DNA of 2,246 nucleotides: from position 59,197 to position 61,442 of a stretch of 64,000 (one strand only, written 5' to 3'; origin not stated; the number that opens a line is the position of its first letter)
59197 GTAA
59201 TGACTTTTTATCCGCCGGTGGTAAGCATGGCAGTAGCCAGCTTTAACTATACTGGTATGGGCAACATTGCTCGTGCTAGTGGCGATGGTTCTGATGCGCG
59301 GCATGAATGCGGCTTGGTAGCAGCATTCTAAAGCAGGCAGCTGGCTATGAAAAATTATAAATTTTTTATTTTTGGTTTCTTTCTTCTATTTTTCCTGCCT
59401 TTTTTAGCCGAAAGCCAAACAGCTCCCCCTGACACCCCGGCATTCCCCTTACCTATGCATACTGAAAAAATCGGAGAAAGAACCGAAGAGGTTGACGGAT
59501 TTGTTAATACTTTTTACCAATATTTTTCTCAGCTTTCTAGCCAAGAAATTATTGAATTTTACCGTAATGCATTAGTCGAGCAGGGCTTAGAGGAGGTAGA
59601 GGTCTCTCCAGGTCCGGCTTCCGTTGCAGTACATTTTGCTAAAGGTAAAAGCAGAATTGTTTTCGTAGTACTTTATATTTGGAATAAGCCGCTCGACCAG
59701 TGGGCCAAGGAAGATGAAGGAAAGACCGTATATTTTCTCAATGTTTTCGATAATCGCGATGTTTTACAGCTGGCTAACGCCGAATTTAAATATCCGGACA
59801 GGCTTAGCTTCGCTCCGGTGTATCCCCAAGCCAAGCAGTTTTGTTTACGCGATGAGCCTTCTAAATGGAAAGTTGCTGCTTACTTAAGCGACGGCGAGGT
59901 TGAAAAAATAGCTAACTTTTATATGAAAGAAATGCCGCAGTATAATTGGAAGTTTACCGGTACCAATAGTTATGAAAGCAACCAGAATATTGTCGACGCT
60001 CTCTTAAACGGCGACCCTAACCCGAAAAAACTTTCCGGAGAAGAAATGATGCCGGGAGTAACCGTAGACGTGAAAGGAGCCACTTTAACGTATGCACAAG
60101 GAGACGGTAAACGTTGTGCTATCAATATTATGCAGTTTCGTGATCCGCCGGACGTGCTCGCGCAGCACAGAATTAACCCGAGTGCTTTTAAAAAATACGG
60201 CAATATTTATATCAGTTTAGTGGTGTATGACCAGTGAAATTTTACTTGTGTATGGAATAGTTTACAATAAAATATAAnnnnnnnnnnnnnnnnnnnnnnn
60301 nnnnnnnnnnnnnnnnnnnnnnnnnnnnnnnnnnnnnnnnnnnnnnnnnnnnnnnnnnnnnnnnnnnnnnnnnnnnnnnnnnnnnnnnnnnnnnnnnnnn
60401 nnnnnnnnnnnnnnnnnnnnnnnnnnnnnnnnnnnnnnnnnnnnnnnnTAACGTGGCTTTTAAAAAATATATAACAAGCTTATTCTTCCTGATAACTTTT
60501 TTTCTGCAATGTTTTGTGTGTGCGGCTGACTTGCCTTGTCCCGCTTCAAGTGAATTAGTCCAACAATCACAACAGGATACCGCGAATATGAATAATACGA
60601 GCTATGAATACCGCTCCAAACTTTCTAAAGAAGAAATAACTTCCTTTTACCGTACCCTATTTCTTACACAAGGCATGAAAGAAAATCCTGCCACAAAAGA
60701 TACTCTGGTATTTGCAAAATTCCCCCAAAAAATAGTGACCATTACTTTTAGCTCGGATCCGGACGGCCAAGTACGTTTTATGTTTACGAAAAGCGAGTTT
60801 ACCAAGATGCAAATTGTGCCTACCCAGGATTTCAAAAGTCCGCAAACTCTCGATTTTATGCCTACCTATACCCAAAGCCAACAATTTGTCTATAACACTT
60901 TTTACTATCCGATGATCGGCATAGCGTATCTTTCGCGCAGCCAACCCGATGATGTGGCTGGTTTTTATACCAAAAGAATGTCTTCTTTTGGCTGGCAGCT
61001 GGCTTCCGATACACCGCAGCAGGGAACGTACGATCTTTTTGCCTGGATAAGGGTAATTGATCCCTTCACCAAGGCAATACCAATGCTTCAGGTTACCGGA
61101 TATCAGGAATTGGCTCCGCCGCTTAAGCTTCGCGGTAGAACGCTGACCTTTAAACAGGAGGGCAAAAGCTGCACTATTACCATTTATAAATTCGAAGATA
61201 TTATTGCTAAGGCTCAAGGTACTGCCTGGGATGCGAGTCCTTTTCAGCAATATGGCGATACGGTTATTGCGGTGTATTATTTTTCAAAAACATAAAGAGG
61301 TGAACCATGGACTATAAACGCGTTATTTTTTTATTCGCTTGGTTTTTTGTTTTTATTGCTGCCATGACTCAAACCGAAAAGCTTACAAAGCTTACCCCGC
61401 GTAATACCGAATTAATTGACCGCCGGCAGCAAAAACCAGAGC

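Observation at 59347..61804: Three paralogous signal-peptide proteins with a shared FYR-x-x-F/L-x-x-x-G motif inside the Tad locus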

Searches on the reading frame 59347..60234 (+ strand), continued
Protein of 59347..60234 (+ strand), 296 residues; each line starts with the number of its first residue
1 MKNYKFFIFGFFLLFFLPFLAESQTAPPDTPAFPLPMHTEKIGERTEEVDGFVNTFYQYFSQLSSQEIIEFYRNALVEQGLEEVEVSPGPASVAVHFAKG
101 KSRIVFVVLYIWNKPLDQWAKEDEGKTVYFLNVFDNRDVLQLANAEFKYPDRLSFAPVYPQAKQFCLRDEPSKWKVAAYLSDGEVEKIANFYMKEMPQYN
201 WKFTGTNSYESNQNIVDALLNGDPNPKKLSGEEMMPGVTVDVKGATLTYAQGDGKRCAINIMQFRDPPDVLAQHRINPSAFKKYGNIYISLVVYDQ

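Call 61: find_encoding_contigs(protein=P0099, flank=8000, max_places=1)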
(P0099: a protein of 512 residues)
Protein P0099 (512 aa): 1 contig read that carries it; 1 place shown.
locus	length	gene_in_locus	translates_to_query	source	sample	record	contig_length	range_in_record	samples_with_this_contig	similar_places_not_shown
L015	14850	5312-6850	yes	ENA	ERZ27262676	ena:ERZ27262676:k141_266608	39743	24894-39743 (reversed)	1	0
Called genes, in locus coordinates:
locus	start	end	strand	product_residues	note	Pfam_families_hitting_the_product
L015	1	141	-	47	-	?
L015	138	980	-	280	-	PF00296:Bac_luciferase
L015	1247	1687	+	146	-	PF01582:TIR, PF13676:TIR_2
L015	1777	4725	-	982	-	PF03704:BTAD, PF17874:TPR_MalT (faint), PF00931:NB-ARC (weak), PF13191:AAA_16, PF13401:AAA_22 (weak), PF13424:TPR_12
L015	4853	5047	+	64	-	-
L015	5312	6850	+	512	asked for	PF14627:DUF4453 (faint), PF27226:AF_1845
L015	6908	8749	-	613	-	PF13230:GATase_4 (weak), PF13522:GATase_6, PF13537:GATase_7, PF01380:SIS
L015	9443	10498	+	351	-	PF06723:MreB_Mbl, PF11104:PilM_2 (faint), PF00012:HSP70, PF14450:FtsA, PF00022:Actin (weak)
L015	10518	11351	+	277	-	PF04085:MreC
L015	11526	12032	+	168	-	-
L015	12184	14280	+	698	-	PF03717:PBP_dimer, PF00905:Transpeptidase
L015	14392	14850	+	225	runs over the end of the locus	PF05209:MinC_N, PF03775:MinC_C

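Call 64: list_cluster_members(proteins=[P0066, P0070, P0077, P0091, P0094, P0104, P0129, P0148, P0141, P0152])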
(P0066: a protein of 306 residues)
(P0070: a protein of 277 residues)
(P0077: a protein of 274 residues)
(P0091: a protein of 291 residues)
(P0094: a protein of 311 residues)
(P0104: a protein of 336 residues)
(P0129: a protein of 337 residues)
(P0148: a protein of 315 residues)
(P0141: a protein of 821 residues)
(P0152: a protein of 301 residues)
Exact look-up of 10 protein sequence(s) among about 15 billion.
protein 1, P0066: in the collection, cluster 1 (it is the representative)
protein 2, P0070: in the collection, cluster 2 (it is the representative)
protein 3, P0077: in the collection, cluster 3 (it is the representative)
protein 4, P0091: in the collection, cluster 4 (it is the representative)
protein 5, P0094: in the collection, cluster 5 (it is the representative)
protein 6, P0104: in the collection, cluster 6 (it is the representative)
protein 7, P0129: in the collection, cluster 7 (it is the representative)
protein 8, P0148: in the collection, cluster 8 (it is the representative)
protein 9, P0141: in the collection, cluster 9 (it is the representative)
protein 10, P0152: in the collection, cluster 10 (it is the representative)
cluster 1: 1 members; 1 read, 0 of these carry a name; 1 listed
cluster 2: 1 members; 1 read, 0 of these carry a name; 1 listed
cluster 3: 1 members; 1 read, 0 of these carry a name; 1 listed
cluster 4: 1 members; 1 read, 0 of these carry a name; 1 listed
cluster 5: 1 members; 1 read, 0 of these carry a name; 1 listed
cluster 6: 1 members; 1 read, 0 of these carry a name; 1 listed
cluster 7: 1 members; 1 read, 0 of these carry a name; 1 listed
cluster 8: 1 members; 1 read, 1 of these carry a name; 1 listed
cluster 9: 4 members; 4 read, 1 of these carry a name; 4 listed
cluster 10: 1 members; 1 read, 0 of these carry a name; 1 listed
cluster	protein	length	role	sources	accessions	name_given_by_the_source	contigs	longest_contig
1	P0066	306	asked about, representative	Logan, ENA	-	-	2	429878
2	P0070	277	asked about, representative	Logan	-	-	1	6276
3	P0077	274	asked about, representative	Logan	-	-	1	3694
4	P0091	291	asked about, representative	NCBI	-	-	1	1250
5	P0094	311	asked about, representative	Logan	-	-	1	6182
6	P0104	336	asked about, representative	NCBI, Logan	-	-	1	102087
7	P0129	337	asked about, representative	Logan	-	-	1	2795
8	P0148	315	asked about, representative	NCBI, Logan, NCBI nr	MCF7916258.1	MAG: hypothetical protein K9L61_00580 [Candidatus Omnitrophica bacterium] | hypothetical protein [Candidatus Omnitrophota bacterium]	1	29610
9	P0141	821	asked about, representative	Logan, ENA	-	-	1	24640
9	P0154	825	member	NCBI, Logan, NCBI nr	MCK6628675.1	MAG: hypothetical protein L6R45_26285 [Anaerolineae bacterium] | hypothetical protein [Anaerolineae bacterium]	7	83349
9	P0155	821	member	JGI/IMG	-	-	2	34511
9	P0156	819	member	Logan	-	-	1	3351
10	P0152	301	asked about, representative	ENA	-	-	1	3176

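Call 65: find_encoding_contigs(protein=P0066, flank=10000, max_places=1)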
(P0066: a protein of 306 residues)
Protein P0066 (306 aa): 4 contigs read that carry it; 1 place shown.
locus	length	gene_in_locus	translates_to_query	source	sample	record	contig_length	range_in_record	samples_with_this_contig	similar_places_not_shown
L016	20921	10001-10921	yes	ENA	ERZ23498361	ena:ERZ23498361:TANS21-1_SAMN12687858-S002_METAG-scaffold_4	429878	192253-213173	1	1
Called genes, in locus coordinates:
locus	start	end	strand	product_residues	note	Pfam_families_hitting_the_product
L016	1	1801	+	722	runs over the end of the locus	PF01656:CbiA, PF02374:ArsA_ATPase (faint), PF04851:ResIII (faint), PF10609:ParA, PF13614:AAA_31, PF00437:T2SSE, PF27713:UCP018868 (weak)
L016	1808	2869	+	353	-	PF00437:T2SSE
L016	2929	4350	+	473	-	-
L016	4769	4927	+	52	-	-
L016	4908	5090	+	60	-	-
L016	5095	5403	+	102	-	-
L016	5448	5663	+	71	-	-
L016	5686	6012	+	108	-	-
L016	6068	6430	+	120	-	-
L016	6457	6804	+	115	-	-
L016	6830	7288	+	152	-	-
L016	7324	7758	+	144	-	-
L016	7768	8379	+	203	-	-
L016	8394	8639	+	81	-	-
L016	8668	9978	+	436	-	PF13400:Tad (weak)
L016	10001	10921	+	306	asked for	-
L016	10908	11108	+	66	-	-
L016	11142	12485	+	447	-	PF13400:Tad (weak)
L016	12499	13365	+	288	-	PF27226:AF_1845 (faint)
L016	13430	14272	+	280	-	PF00482:T2SSF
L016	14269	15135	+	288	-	PF00482:T2SSF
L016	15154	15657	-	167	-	PF02493:MORN (faint)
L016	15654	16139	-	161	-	-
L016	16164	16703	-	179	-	PF13173:AAA_14 (faint), PF03266:NTPase_1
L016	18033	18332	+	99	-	-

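Call 66: find_encoding_contigs(protein=P0104, flank=10000, max_places=1)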
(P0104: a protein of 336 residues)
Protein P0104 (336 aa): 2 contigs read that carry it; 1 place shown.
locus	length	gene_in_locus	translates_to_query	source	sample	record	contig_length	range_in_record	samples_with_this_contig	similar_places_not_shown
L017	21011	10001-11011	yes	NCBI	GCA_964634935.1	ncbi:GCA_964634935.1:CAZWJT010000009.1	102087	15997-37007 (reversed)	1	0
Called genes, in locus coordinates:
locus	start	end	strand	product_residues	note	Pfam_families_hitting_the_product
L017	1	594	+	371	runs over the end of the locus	PF00890:FAD_binding_2 (faint), PF01266:DAO, PF01494:FAD_binding_3 (faint)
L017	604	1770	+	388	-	PF00999:Na_H_Exchanger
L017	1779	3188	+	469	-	-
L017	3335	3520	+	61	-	-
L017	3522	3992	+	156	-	-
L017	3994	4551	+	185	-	-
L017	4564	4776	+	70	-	-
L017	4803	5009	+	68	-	-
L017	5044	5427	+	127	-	-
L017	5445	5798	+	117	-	-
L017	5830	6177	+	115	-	-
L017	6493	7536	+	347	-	-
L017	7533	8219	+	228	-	-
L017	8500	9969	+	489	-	PF13400:Tad (weak)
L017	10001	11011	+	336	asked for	PF27226:AF_1845 (weak)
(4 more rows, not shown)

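Call 70: search_solved_structures(query=P0099, max_evalue=10)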
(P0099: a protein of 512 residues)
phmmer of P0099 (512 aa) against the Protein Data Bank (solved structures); distinct sequences matched with E-value up to 10: 4.
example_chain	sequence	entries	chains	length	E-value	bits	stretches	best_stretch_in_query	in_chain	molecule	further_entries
5xq5_A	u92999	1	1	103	0.23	13.6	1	206-268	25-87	30S ribosomal protein S1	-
4v46_BA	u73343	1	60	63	0.74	11.9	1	14-44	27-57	Tumor necrosis factor receptor superfamily member 13C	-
1osx_A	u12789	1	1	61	0.91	11.6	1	14-44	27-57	Tumor necrosis factor receptor superfamily member 13C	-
8zuj_A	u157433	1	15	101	1.4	11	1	14-47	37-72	Tumor necrosis factor receptor superfamily member 13C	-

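Call 81: find_encoding_contigs(protein=P0149, flank=8000, max_places=1)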
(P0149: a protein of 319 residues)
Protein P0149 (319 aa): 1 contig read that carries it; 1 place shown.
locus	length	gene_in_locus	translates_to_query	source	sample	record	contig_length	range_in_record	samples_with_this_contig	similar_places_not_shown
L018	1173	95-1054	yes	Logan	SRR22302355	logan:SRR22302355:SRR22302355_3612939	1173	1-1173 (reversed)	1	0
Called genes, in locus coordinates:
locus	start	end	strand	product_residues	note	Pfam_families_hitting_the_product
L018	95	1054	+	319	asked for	PF27226:AF_1845 (faint)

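Call 82: find_encoding_contigs(protein=P0134, flank=8000, max_places=1)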
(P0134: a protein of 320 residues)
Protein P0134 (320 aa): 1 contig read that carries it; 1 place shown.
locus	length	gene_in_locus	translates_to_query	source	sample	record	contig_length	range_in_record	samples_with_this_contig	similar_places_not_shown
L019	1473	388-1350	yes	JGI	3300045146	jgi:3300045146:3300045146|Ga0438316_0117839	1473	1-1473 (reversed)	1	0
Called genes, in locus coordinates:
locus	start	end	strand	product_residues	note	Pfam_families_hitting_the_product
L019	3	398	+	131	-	?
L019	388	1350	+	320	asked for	PF27226:AF_1845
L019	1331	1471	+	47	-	?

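Call 83: find_encoding_contigs(protein=P0112, flank=8000, max_places=1)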
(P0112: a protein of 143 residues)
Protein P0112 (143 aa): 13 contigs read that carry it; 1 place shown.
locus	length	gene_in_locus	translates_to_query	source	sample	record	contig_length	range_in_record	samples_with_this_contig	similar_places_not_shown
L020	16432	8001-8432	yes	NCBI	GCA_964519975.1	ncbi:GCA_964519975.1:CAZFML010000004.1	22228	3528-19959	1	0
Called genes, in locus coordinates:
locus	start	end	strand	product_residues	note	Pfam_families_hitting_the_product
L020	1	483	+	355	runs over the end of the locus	-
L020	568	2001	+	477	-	PF01498:HTH_Tnp_Tc3_2 (faint)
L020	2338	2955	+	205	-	-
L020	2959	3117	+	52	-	-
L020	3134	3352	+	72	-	-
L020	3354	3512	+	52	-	-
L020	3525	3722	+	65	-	-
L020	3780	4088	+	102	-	-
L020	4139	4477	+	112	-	-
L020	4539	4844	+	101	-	-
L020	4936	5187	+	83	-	-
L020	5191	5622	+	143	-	-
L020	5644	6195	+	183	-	-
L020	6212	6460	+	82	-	-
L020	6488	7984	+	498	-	PF13400:Tad (weak)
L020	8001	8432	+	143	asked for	-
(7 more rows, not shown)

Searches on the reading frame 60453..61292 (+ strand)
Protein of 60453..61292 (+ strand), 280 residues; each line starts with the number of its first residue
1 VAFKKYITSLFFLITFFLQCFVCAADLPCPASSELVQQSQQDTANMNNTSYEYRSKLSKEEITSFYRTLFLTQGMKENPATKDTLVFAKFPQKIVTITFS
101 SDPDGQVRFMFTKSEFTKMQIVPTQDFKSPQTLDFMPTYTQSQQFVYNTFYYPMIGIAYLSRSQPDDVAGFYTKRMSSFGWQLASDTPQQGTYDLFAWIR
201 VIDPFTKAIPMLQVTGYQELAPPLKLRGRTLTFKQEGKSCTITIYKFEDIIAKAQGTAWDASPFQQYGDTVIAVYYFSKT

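Call 6: search_protein_families(library=pfam, proteins=[window:60453-61292:+], max_evalue=1)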
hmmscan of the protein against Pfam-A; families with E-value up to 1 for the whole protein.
window:60453-61292:+ (280 aa): 0 families

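Call 7: search_protein_families(library=ncbifam, proteins=[window:60453-61292:+], max_evalue=1)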
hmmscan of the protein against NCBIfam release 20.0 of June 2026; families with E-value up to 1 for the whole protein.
window:60453-61292:+ (280 aa): 0 families

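Call 29: find_related_loci(query=A3, collection=genome_contigs, flank=10000)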
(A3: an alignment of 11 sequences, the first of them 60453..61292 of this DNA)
Query A3 (280 aa) in genome_contigs; peptide patterns used: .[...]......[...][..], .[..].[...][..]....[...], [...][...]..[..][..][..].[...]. (x = any residue, [..] = any of these).
31 stretches matched a pattern; 8 encode a relative of the query (tblastn E <= 1e-3); 8 distinct loci.
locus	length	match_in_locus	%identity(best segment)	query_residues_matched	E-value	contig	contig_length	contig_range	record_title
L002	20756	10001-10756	46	30-279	7e-76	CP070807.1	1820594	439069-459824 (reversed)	MAG: Candidatus Omnitrophota bacterium isolate bin1292 chromosome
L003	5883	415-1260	44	11-279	1e-74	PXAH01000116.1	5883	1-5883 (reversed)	MAG: Candidatus Omnitrophota bacterium isolate T3Sed10_202R1 T3-Sed10-C37795, whole genome shotgun sequence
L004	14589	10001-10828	45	11-277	2e-67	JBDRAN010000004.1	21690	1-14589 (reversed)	MAG: Candidatus Omnitrophota bacterium isolate MEGAHIT-group-1.1004 k141_13262723, whole genome shotgun sequence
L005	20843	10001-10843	40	4-277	2e-64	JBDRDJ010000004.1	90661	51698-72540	MAG: Candidatus Omnitrophota bacterium isolate MEGAHIT-group-1.241 k141_9779397, whole genome shotgun sequence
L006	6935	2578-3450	41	1-277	5e-64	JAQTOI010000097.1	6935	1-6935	MAG: Candidatus Omnitrophota bacterium isolate STA_84 NODE_24687_length_6935_cov_3.169800_Sandtown_A, whole genome shotg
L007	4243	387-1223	41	9-277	1e-62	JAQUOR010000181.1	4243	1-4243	MAG: Candidatus Omnitrophota bacterium isolate STD1_205 NODE_88640_length_4243_cov_2.959670_Sandtown_D1, whole genome sh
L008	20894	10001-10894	32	1-277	6e-40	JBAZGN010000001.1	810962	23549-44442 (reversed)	MAG: Candidatus Omnitrophota bacterium isolate SO_2017_LW3_46 NODE_6_length_810962_cov_4.668257_LW162_2017, whole genome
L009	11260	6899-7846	29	23-277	5e-37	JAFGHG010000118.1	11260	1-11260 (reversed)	MAG: Candidatus Omnitrophota bacterium isolate Zod_Metabat.1444 k87_8381428, whole genome shotgun sequence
